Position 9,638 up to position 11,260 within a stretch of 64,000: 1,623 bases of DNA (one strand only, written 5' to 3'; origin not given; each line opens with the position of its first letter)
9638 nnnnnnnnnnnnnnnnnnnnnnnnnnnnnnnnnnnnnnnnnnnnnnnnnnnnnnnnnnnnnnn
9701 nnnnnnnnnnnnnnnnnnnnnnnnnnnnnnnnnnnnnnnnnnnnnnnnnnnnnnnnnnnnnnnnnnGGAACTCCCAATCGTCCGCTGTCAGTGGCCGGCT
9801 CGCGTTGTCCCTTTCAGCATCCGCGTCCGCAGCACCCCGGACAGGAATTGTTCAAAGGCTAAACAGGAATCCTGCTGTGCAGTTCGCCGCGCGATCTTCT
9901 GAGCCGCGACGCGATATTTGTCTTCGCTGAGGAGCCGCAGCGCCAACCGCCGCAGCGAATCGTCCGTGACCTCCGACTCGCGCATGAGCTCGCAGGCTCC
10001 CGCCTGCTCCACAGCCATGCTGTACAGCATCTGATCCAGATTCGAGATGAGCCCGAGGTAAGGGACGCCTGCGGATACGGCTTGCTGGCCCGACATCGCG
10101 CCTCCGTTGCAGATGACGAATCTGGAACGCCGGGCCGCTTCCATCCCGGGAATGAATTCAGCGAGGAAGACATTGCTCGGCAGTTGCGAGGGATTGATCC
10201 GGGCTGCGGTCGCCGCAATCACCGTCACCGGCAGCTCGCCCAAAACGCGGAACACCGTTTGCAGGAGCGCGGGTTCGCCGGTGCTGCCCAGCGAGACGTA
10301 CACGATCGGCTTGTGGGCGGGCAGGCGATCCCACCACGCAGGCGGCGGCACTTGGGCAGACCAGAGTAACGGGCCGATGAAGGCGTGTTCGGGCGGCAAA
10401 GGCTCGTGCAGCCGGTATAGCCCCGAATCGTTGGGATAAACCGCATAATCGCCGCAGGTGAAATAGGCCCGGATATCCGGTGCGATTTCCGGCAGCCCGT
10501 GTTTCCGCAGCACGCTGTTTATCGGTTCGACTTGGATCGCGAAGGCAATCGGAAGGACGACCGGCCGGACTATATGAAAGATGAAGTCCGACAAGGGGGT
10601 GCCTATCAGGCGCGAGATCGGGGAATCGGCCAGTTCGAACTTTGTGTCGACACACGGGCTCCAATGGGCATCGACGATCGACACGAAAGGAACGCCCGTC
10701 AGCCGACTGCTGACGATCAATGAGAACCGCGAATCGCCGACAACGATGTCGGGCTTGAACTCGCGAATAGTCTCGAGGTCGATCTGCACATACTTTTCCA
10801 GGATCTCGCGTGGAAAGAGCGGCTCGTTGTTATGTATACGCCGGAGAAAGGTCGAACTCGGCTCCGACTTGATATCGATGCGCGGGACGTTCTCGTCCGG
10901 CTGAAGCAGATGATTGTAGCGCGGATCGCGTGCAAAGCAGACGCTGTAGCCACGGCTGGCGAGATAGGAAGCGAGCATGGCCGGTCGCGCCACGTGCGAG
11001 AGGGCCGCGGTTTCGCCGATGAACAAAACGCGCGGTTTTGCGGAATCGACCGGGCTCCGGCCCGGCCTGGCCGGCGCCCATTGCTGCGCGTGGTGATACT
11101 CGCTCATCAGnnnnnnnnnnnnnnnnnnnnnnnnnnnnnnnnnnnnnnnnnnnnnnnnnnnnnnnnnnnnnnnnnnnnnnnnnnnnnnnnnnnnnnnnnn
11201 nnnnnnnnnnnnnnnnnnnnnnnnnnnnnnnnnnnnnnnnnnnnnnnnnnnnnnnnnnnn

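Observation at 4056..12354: Lipid-handling tail (patatin, GT1, two UbiB kinases, GT9-like, class-3 lipase) is translationally packed behind the NRPS thioesterase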

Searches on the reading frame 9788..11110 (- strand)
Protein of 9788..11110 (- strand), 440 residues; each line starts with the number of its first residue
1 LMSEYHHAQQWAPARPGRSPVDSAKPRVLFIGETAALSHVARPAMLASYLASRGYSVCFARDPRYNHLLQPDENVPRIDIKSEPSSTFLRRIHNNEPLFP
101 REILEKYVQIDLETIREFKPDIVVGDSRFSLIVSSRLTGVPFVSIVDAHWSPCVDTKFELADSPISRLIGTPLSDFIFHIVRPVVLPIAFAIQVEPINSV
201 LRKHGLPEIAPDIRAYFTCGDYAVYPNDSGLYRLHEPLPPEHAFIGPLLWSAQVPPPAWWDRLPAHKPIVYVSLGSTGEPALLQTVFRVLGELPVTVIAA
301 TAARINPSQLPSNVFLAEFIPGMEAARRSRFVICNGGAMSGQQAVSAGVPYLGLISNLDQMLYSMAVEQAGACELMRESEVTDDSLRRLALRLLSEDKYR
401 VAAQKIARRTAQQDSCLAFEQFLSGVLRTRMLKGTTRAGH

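Call 5: search_protein_families(library=pfam, proteins=[window:9788-11110:-], max_evalue=0.01)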
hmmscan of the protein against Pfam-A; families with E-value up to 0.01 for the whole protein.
window:9788-11110:- (440 aa): 3 families
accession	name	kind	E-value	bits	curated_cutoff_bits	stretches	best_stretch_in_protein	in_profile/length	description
PF06722.18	EryCIII-like_C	-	2.4e-12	47.5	31.7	1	290-413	7-132/145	Erythromycin biosynthesis protein CIII-like, C-terminal domain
PF04101.22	Glyco_tran_28_C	-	9.1e-05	23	22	1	270-406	2-153/166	Glycosyltransferase family 28 C-terminal domain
PF00201.24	UDPGT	-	0.00086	18.7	19.5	1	265-402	271-414/499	UDP-glucoronosyl and UDP-glucosyl transferase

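Call 48: search_solved_structures(query=window:9788-11110:-, max_evalue=0.001)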
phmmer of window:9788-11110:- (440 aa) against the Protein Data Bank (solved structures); distinct sequences matched with E-value up to 0.001: 21.
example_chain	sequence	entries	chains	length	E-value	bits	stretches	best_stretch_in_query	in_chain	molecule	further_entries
3otg_A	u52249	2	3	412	6.9e-14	55.2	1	242-412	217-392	CalG1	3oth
10zg_A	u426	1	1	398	2.3e-10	43.6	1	238-408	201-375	Glycosyl transferase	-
4m60_A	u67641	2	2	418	4.2e-10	42.7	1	258-414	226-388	Oleandomycin glycosyltransferase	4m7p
2iyf_A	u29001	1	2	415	4.3e-10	42.7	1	258-414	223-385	OLEANDOMYCIN GLYCOSYLTRANSFERASE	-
4m83_A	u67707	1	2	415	4.3e-10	42.7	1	258-414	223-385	Oleandomycin glycosyltransferase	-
7xx4_A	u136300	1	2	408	8.8e-10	41.6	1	258-414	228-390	Oleandomycin glycosyltransferase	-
8h5d_A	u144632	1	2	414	2.1e-08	37.1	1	208-410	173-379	Glycosyltransferase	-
6kqw_A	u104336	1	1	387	3.3e-08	36.4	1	234-403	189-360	Uncharacterized UDP-glucosyltransferase YjiC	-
6kqx_A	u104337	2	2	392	3.4e-08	36.4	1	234-403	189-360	Uncharacterized UDP-glucosyltransferase YjiC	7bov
7vm0_A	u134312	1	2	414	3.8e-07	32.9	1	208-410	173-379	Glycosyl transferase family 1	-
7vlb_A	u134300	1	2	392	9.6e-07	31.6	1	234-405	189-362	UDP-glycosyltransferase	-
7yp3_A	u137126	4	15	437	4e-06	29.6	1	273-409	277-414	Glycosyltransferase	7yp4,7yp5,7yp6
3tsa_A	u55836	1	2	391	2.3e-05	27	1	272-406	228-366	NDP-rhamnosyltransferase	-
3uyk_A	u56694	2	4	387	2.5e-05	26.9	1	272-406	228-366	NDP-rhamnosyltransferase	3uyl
3ia7_A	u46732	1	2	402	3.4e-05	26.5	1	237-408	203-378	CalG4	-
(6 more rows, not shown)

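Call 71: search_protein_families(library=ncbifam, proteins=[window:9788-11107:-], max_evalue=0.001)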
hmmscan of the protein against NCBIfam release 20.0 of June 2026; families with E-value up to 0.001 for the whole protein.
window:9788-11107:- (439 aa): 5 families
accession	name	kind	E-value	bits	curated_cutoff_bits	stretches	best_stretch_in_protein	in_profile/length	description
TIGR01426.2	MGT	subfamily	1.8e-22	79.9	260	1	240-411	202-376/393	macrolide family glycosyltransferase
TIGR04516.1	glycosyl_450act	subfamily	9.2e-15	54.6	440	1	259-411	239-399/418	activator-dependent family glycosyltransferase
NF033129.1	macro_glyco_Mgt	subfamily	2.2e-08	33.5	700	1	258-412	218-378/393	macrolide-inactivating glycosyltransferase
TIGR01133.1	murG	equivalog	1.2e-06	27.8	250.25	1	266-413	183-348/353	undecaprenyldiphospho-muramoylpentapeptide beta-N-acetylglucosaminyltransferase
TIGR00661.1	MJ1255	subfamily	0.00018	20.9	195.9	1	94-145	73-120/321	MJ1255/VC2487 family glycosyltransferase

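Call 72: search_protein_families(library=padloc, proteins=[window:9788-11107:-], max_evalue=0.001)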
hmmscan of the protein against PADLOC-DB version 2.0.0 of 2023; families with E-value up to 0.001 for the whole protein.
window:9788-11107:- (439 aa): 0 families
